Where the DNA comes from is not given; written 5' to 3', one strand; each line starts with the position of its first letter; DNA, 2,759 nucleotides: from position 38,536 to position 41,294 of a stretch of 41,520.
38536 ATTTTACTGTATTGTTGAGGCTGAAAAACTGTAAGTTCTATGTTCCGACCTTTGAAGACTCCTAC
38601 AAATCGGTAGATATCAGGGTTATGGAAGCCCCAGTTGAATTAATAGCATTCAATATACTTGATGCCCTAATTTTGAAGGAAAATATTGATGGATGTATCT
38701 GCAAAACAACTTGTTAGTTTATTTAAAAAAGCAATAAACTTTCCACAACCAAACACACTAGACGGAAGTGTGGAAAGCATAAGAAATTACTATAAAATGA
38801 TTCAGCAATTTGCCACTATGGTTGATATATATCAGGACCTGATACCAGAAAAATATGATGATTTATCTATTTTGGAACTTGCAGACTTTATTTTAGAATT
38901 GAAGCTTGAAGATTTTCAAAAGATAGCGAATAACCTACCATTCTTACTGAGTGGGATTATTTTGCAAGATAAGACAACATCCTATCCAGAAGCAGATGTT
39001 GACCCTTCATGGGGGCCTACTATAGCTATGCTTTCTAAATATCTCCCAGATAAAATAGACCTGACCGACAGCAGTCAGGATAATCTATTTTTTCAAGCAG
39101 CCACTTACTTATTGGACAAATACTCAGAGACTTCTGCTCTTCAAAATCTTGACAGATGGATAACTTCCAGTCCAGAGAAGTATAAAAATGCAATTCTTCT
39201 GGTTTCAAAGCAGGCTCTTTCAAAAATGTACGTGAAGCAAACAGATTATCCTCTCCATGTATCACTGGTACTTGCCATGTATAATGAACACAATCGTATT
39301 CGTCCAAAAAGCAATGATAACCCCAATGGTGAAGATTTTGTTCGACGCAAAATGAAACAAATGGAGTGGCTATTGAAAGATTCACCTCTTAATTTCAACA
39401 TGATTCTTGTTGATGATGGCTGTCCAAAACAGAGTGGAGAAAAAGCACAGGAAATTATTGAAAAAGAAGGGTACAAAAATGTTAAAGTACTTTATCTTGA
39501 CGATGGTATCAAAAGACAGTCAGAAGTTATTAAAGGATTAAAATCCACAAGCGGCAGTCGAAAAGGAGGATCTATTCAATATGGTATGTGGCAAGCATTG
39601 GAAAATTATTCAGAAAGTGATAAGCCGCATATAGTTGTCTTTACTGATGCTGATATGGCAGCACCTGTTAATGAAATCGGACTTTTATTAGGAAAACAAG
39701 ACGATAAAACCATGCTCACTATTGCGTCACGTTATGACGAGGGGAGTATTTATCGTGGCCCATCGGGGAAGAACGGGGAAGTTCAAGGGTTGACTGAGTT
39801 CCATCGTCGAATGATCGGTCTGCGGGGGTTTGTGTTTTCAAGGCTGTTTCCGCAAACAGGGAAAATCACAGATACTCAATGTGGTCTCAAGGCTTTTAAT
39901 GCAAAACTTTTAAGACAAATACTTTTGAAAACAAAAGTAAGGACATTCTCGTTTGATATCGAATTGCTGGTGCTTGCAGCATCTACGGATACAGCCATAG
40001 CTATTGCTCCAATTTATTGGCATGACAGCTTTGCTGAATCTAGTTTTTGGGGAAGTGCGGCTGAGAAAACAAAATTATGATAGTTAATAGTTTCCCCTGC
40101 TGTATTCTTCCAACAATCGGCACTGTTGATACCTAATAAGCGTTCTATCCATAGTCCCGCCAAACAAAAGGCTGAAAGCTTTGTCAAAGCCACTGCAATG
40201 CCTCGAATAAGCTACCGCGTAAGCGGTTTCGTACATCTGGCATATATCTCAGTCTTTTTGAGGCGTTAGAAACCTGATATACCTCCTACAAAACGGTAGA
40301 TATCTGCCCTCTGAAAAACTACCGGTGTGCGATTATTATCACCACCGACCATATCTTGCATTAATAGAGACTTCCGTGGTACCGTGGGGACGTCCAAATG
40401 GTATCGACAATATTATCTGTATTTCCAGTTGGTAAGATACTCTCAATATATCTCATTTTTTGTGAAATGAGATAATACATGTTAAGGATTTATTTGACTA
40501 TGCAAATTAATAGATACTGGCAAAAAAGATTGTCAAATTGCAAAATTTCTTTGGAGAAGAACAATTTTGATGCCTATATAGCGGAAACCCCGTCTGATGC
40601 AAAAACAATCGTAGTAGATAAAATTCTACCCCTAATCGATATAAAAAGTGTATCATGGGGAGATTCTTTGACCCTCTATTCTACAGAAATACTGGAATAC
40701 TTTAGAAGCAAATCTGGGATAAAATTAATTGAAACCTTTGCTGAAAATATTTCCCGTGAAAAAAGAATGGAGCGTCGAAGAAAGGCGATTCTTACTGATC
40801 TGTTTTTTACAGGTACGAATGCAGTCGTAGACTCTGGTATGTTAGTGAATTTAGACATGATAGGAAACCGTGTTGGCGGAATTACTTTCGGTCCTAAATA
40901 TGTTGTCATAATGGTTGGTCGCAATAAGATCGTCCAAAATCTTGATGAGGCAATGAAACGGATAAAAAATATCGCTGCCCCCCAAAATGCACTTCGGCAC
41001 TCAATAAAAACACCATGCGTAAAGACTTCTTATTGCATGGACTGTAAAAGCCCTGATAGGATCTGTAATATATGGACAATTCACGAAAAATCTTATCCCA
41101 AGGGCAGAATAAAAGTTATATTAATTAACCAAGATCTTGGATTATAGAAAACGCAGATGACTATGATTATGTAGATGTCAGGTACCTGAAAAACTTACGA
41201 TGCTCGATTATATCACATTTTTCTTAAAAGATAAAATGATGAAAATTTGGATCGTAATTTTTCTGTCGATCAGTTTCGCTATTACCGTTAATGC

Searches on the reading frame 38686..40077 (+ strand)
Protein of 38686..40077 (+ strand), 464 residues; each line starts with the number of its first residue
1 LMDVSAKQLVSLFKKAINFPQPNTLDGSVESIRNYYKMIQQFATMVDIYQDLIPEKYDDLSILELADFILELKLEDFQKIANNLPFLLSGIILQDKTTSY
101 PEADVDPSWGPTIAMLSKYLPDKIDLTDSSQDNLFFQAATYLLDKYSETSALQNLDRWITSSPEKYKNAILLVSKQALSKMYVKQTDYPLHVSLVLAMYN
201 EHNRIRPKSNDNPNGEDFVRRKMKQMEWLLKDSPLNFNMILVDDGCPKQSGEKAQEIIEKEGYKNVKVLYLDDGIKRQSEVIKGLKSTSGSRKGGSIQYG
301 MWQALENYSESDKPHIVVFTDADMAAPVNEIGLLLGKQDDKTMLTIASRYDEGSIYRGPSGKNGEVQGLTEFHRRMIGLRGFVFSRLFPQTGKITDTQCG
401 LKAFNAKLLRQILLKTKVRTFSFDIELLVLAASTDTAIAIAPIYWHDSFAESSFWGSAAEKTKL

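Call 8: search_protein_families(library=pfam, proteins=[window:38686-40077:+])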
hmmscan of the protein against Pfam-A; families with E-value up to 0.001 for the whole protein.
window:38686-40077:+ (464 aa): 1 family
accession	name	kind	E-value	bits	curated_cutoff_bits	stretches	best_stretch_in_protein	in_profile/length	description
PF00535.33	Glycos_transf_2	-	2.7e-05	24.6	23.3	0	230-411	21-166/168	Glycosyl transferase family 2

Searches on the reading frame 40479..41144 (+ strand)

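Call 8: search_protein_families(library=pfam, proteins=[window:40479-41144:+])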
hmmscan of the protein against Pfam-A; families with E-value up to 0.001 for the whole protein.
window:40479-41144:+ (222 aa): 1 family
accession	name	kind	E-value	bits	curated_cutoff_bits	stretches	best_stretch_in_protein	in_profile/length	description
PF02589.21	LUD_dom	-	3.2e-43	148.1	22.6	1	22-216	5-189/189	LUD domain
